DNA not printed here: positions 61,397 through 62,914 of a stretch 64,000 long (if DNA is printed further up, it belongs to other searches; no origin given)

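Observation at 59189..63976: Tightly overlapping five-gene operon: two TM proteins, a VWA-domain protein, an Arg-rich coiled-coil TM protein and a membrane-anchored S1 serine protease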

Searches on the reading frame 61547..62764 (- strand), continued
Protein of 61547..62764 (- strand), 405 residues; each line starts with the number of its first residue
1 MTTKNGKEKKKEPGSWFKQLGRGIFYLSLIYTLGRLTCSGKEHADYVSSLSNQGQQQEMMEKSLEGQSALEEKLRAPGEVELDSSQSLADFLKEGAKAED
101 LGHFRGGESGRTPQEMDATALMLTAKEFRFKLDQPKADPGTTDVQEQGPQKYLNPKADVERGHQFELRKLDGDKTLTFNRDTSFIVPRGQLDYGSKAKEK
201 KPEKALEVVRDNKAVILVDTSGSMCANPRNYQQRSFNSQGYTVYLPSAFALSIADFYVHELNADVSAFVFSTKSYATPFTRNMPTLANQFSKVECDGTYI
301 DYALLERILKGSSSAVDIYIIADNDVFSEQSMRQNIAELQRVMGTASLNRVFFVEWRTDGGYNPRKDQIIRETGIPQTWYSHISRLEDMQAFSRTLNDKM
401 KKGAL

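Call 32: search_protein_families(library=pfam, proteins=[L002:5551-6660:+, L002:6673-7542:+, L003:114-1196:+, L003:1207-2085:+, L005:4790-5890:+, L005:5905-6774:+, L008:663-1526:+], max_evalue=1)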
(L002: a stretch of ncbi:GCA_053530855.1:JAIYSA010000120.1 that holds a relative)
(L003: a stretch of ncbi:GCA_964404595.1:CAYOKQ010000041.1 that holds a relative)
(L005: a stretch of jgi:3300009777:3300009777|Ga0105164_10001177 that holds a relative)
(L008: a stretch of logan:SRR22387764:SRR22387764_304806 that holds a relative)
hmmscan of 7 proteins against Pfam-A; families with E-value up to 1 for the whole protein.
L002:5551-6660:+ (370 aa): 21 families
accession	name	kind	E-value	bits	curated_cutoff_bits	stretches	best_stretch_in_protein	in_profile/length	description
PF07728.20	AAA_5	-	2.9e-11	44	22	1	65-187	1-125/139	AAA domain (dynein-related subfamily)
PF00004.35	AAA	-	0.00013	22.9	21.2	1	66-100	1-35/131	ATPase family associated with various cellular activities (AAA)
PF13521.12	AAA_28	-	0.00019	22.1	27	1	68-106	4-42/164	AAA domain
PF01078.27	Mg_chelatase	-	0.0019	18.1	20.3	0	66-87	25-46/207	Magnesium chelatase, subunit ChlI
PF13238.12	AAA_18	-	0.0029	18.5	29.4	1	67-98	2-35/128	AAA domain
PF13481.12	AAA_25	-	0.009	16.1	27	1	60-86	30-56/195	AAA domain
PF13401.12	AAA_22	-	0.01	16.6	27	1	66-87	8-29/130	AAA domain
PF12775.13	AAA_7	-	0.011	15.8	25.8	1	60-86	30-56/181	P-loop containing dynein motor region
PF13671.12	AAA_33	-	0.014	16.2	27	1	66-88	2-24/143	AAA domain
PF02367.23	TsaE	-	0.023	15.1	26.6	1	66-89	24-47/128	Threonylcarbamoyl adenosine biosynthesis protein TsaE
PF12774.13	AAA_6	-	0.023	14.2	25.2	1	68-103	37-72/327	Hydrolytic ATP binding site of dynein motor region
PF13191.12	AAA_16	-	0.031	15.2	32.6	1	66-87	27-48/167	AAA ATPase domain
PF01712.25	dNK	-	0.045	13.9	27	1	68-104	3-39/203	Deoxynucleoside kinase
PF05729.18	NACHT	-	0.074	13.3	26.7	1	66-87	3-24/167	NACHT domain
PF02224.24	Cytidylate_kin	-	0.11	12.6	26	1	68-94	3-29/211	Cytidylate kinase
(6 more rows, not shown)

L002:6673-7542:+ (290 aa): 1 family
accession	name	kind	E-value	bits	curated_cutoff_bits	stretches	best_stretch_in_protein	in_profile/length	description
PF23631.1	DUF7143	-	0.1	12.9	27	1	160-228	61-129/160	Domain of unknown function (DUF7143)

L003:114-1196:+ (361 aa): 19 families
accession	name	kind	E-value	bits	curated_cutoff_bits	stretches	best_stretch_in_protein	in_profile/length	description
PF07728.20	AAA_5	-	2e-13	51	22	1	57-184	1-130/139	AAA domain (dynein-related subfamily)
PF01078.27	Mg_chelatase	-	0.00057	19.8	20.3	1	106-176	93-157/207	Magnesium chelatase, subunit ChlI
PF00004.35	AAA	-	0.00072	20.4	21.2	1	59-137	2-73/131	ATPase family associated with various cellular activities (AAA)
PF13671.12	AAA_33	-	0.017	15.9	27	1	59-144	3-91/143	AAA domain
PF13401.12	AAA_22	-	0.021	15.6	27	1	58-81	8-34/130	AAA domain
PF05729.18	NACHT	-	0.022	15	26.7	1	58-79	3-24/167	NACHT domain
PF00158.32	Sigma54_activat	-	0.025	14.7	20.2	0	117-175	89-141/168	Sigma-54 interaction domain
PF02367.23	TsaE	-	0.051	14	26.6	1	58-80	24-46/128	Threonylcarbamoyl adenosine biosynthesis protein TsaE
PF11053.13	DNA_Packaging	-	0.051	13.9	25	0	239-274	75-109/157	Terminase DNA packaging enzyme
PF07693.20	KAP_NTPase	-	0.051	13.3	20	1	54-80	19-45/293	KAP family P-loop domain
PF13521.12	AAA_28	-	0.066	13.9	27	1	60-86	4-30/164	AAA domain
PF13238.12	AAA_18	-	0.07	14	29.4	1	59-88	2-25/128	AAA domain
PF12775.13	AAA_7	-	0.085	12.8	25.8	1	51-79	29-57/181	P-loop containing dynein motor region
PF13191.12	AAA_16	-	0.1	13.5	32.6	1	58-88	27-58/167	AAA ATPase domain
PF25199.1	nSTAND_NTPase5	-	0.1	12.9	34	1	58-80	44-66/145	Novel STAND NTPase 5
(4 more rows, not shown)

L003:1207-2085:+ (293 aa): 0 families

L005:4790-5890:+ (367 aa): 12 families
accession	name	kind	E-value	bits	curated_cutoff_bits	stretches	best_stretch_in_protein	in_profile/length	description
PF07728.20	AAA_5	-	2.8e-11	44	22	1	59-194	1-139/139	AAA domain (dynein-related subfamily)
PF00004.35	AAA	-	0.002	19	21.2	1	61-132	2-66/131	ATPase family associated with various cellular activities (AAA)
PF13401.12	AAA_22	-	0.0044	17.8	27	1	58-81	6-29/130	AAA domain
PF13521.12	AAA_28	-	0.0058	17.3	27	1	64-92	6-34/164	AAA domain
PF12775.13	AAA_7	-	0.01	15.8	25.8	1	52-78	28-54/181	P-loop containing dynein motor region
PF01078.27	Mg_chelatase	-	0.019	14.8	20.3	0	108-162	93-145/207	Magnesium chelatase, subunit ChlI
PF02367.23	TsaE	-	0.021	15.2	26.6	1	59-83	23-47/128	Threonylcarbamoyl adenosine biosynthesis protein TsaE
PF13189.12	Cytidylate_kin2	-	0.091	13.4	28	1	62-89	4-31/176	Cytidylate kinase-like family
PF05729.18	NACHT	-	0.092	13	26.7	1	60-81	3-24/167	NACHT domain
PF01712.25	dNK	-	0.11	12.7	27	1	61-89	2-30/203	Deoxynucleoside kinase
PF13191.12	AAA_16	-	0.14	13.1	32.6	1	56-81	21-48/167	AAA ATPase domain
PF13481.12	AAA_25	-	0.22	11.5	27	1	57-80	33-56/195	AAA domain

L005:5905-6774:+ (290 aa): 0 families

L008:663-1526:+ (288 aa): 0 families
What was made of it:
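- Pfam AAA_5 (call 32).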

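Call 33: find_related_loci(query=A6, collection=genome_contigs, flank=10000)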
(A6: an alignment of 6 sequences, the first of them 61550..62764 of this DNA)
Query A6 (405 aa) in genome_contigs; peptide patterns used: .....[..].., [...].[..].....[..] (x = any residue, [..] = any of these).
599 stretches matched a pattern, but none encodes a relative of the query by tblastn (E <= 1e-3).

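Call 47: find_homologous_proteins(query=A2, max_evalue=0.00001)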
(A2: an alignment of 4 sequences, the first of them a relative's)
Query A2 (4 sequences) (370 aa, profile of the alignment): 5 proteins with E <= 0.00001 among 8000 candidates.
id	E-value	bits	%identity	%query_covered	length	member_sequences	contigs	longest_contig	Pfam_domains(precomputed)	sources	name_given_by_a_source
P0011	1.0e-202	691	52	95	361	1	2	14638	PF07728.21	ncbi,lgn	-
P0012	4.4e-199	679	100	100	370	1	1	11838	PF07728.21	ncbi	-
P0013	8.3e-197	672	61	96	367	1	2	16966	PF07728.21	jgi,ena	-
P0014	8.1e-179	612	84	99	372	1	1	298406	PF07728.21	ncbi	-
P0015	3.2e-116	406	40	93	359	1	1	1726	PF07728.21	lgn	-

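Call 48: find_encoding_contigs(protein=P0014, flank=10000, max_places=4)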
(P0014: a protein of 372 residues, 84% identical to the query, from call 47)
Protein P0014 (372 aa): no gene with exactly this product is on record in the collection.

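Call 49: predict_structure(alignment_id=A9)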
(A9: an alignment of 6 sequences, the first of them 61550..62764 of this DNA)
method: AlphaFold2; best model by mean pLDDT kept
length: 405 residues; sequences in the alignment: 6
mean_pLDDT: 61.6   pTM: 0.57
mean pLDDT of the five models: 61.6, 60.3, 58.4, 56.2, 54.3
residues with pLDDT >= 90: 43; 70-90: 152; 50-70: 22; < 50: 188
segments of 3 or more residues with pLDDT < 50: 1-113, 137-209
pLDDT, mean of each block of 10 residues (from residue 1): 33 39 44 38 38 35 35 35 32 37 34 62 78 56 31 36 38 42 38 39 40 88 83 76 89 90 89 85 87 81 85 77 88 89 69 83 87 83 86 86 60
secondary structure, 60 per line:
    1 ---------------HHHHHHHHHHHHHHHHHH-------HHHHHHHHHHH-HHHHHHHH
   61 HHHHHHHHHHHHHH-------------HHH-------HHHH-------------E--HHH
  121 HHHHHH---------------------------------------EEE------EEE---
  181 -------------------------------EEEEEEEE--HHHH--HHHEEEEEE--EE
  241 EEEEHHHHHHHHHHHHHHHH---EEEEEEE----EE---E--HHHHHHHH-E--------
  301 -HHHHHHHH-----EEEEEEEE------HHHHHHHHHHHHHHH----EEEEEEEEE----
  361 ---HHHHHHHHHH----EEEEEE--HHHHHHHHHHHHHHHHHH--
elements in order: H16-33 H41-51 H53-74 H98-101 H118-126 E166-168 E175-177 E212-219 H222-225 E231-236 E239-244 H245-260 E264-270 H283-290 H302-309 E315-322 H329-343 E348-356 H364-373 E378-383 H386-403
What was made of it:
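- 62201..62227 (-): Conserved motif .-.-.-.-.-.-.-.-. (residues 180-188; VPRG in the close family), about 25 residues before the first VWA strand. Its role is unknown. It could be a structural N-terminal extension or a processing site. The AF2 model is not confident here (call 49).
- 61550..62137 (-): VWA (von Willebrand A) domain, residues about 210-405. AF2 pLDDT is about 85 over this stretch (call 49).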

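Call 52: fold_search(model_id=the predicted structure, library=pdb)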
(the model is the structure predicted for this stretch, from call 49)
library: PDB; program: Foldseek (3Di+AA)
matches with E <= 10: 1056; with E <= 0.001: 24
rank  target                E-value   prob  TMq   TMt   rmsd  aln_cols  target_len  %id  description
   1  9eoc_B                2.1e-06  1.00  0.31  0.27   7.0       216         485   14  Structure of the Integrator arm module containing INTS10/13/14 subunits (released 2024-06-12)
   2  7w6b                  3.5e-06  1.00  0.32  0.18   8.7       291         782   12  Crystal Structure of PitA from pilus islet-2 of Streptococcus oralis (released 2022-06-01)
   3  8ql1_C                1.5e-05  1.00  0.34  0.53   5.1       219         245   12  Crystal structure of the human MDN1-MIDAS/NLE1-UBL complex (released 2025-04-09)
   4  7ba2_A                1.6e-05  1.00  0.35  0.34   6.6       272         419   12  D319A mutant of the PilB minor pilin from Streptococcus sanguinis (released 2021-04-28)
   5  7a6o_A                1.9e-05  1.00  0.29  0.52   7.7       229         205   10  Crystal Structure of the Complex of the Recombinant Von Willebrand Factor AIM-A1 domain and VHH81 at 2.1 Angstrom reso (released 2021-03-03)
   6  4c2a_A                4.4e-05  1.00  0.30  0.55   5.5       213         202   12  Crystal Structure of High-Affinity von Willebrand Factor A1 domain with R1306Q and I1309V Mutations in Complex with Hi (released 2014-01-08)
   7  1fns_A                4.7e-05  1.00  0.31  0.56   5.3       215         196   11  CRYSTAL STRUCTURE OF THE VON WILLEBRAND FACTOR (VWF) A1 DOMAIN I546V MUTANT IN COMPLEX WITH THE FUNCTION BLOCKING FAB  (released 2000-10-18)
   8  6sn1_B                5.0e-05  1.00  0.33  0.27   6.7       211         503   14  Crystal structure of the human INTS13-INTS14 complex (released 2020-07-22)
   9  8jtk_B                6.4e-05  1.00  0.31  0.59   5.4       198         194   12  Structure of AYWB phytoplasma SAP05 recognizing AtRpn10 (released 2023-07-19)
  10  7lsy_B                7.8e-05  1.00  0.26  0.22   8.1       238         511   14  NHEJ Short-range synaptic complex (released 2021-04-14)
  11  8ql1_G                1.1e-04  1.00  0.34  0.54   4.7       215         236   13  Crystal structure of the human MDN1-MIDAS/NLE1-UBL complex (released 2025-04-09)
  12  6gvw_I                1.1e-04  1.00  0.26  0.40   8.1       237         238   11  Crystal structure of the BRCA1-A complex (released 2019-07-10)
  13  7lt3_B                1.2e-04  1.00  0.28  0.22   7.2       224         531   14  NHEJ Long-range synaptic complex (released 2021-04-14)
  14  7ba2_B                2.2e-04  1.00  0.34  0.33   7.0       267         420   14  D319A mutant of the PilB minor pilin from Streptococcus sanguinis (released 2021-04-28)
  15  4rck_A                2.5e-04  0.99  0.19  0.34  19.9       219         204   16  Crystal Structure of Uncharacterized Membrane Spanning Protein from Vibrio fischeri (released 2014-11-26)
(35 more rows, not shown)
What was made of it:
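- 61550..62137 (-): Foldseek PDB matches, all at probability 1.00: INTS14 VWA, PitA, MDN1 MIDAS domain, vWF A1, PilB minor pilin and Rpn10 (call 52).
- On VWA domain with MIDAS: Foldseek gives probability 1.00 to many VWA structures (call 52).
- Closest known: Midasin/Rea1. Same: The VWA model matches the MDN1 MIDAS domain, PDB 8ql1, at E=1.5e-5 (call 52).
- Checked: The AlphaFold2 model of residues 210-405 (pLDDT about 85, call 49) matches VWA/MIDAS domains in the PDB (call 52).
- Foldseek hits include pilus-associated VWA adhesins: PitA, S. sanguinis PilB minor pilin, Mfa5 and the LapA vWFA domain (call 52). VWA folds match many non-pilus proteins equally well: INTS14, MDN1, Rpn10 and Ku (call 52).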

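Call 53: find_related_loci(query=A6, collection=metagenome_contigs, flank=10000)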
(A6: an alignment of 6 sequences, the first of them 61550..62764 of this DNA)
Query A6 (405 aa) in metagenome_contigs; peptide patterns used: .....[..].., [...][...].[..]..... (x = any residue, [..] = any of these).
600 stretches matched a pattern, but none encodes a relative of the query by tblastn (E <= 1e-3).
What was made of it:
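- Tried and rejected: find_related_loci with the VWA alignment found nothing in genome_contigs or metagenome_contigs, although at least one genome (CAYOKQ01) and one metagenome contig (Ga0105164) known to carry the operon are in those collections (calls 33, 53 against 35, 54).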

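Call 54: find_related_loci(query=P0005, collection=metagenome_contigs, flank=10000)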
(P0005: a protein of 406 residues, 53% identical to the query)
Query P0005 (406 aa) in metagenome_contigs; peptide patterns used: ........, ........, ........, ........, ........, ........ (x = any residue, [..] = any of these).
84 stretches matched a pattern; 3 encode a relative of the query (tblastn E <= 1e-3); 3 distinct loci.
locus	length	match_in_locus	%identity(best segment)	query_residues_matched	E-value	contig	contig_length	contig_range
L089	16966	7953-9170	100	1-406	0e+0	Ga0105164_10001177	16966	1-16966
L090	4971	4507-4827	26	214-332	3e-6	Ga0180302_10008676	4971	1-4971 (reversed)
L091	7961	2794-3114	26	214-332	4e-6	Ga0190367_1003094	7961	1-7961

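Call 89: find_related_loci(query=A6, collection=viral_contigs, flank=10000)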
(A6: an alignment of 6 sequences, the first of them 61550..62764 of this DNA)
Query A6 (405 aa) in viral_contigs; peptide patterns used: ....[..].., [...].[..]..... (x = any residue, [..] = any of these).
132 stretches matched a pattern, but none encodes a relative of the query by tblastn (E <= 1e-3).

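Call 90: find_related_loci(query=A2, collection=viral_contigs, flank=10000)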
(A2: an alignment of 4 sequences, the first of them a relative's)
Query A2 (370 aa) in viral_contigs; peptide patterns used: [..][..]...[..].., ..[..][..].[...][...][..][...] (x = any residue, [..] = any of these).
24 stretches matched a pattern, but none encodes a relative of the query by tblastn (E <= 1e-3).
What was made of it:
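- Nothing turned up in viral contigs (calls 89, 90).
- Tried and rejected: There are no IMG/VR loci (calls 89, 90).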

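Call 92: search_protein_families(library=phrogs, proteins=[L002:5551-6660:+, L002:6673-7542:+, window:61550-62764:-], max_evalue=0.01)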
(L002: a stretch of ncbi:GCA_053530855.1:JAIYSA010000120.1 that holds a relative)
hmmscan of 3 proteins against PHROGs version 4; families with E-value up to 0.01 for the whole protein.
L002:5551-6660:+ (370 aa): 8 families
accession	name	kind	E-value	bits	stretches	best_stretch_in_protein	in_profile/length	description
phrog_249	-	moron, auxiliary metabolic gene and host takeover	1.3e-10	42.2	1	62-221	126-291/380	porphyrin biosynthesis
phrog_4339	-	unknown function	8.8e-05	22.8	1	66-93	54-81/552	-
phrog_3757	-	unknown function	0.00034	21.1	1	66-92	129-155/367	-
phrog_7485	-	unknown function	0.0013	18.7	1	66-91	230-255/430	-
phrog_10401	-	other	0.0013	18.6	1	9-93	431-490/667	ATPase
phrog_761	-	other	0.004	17.8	1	67-93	23-49/362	thymidylate kinase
phrog_11838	-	DNA, RNA and nucleotide metabolism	0.0052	17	1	67-99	44-76/420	clamp loader of DNA polymerase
phrog_168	-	DNA, RNA and nucleotide metabolism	0.0097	16.6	0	65-104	44-83/314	clamp loader of DNA polymerase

L002:6673-7542:+ (290 aa): 0 families

window:61550-62764:- (405 aa): 0 families
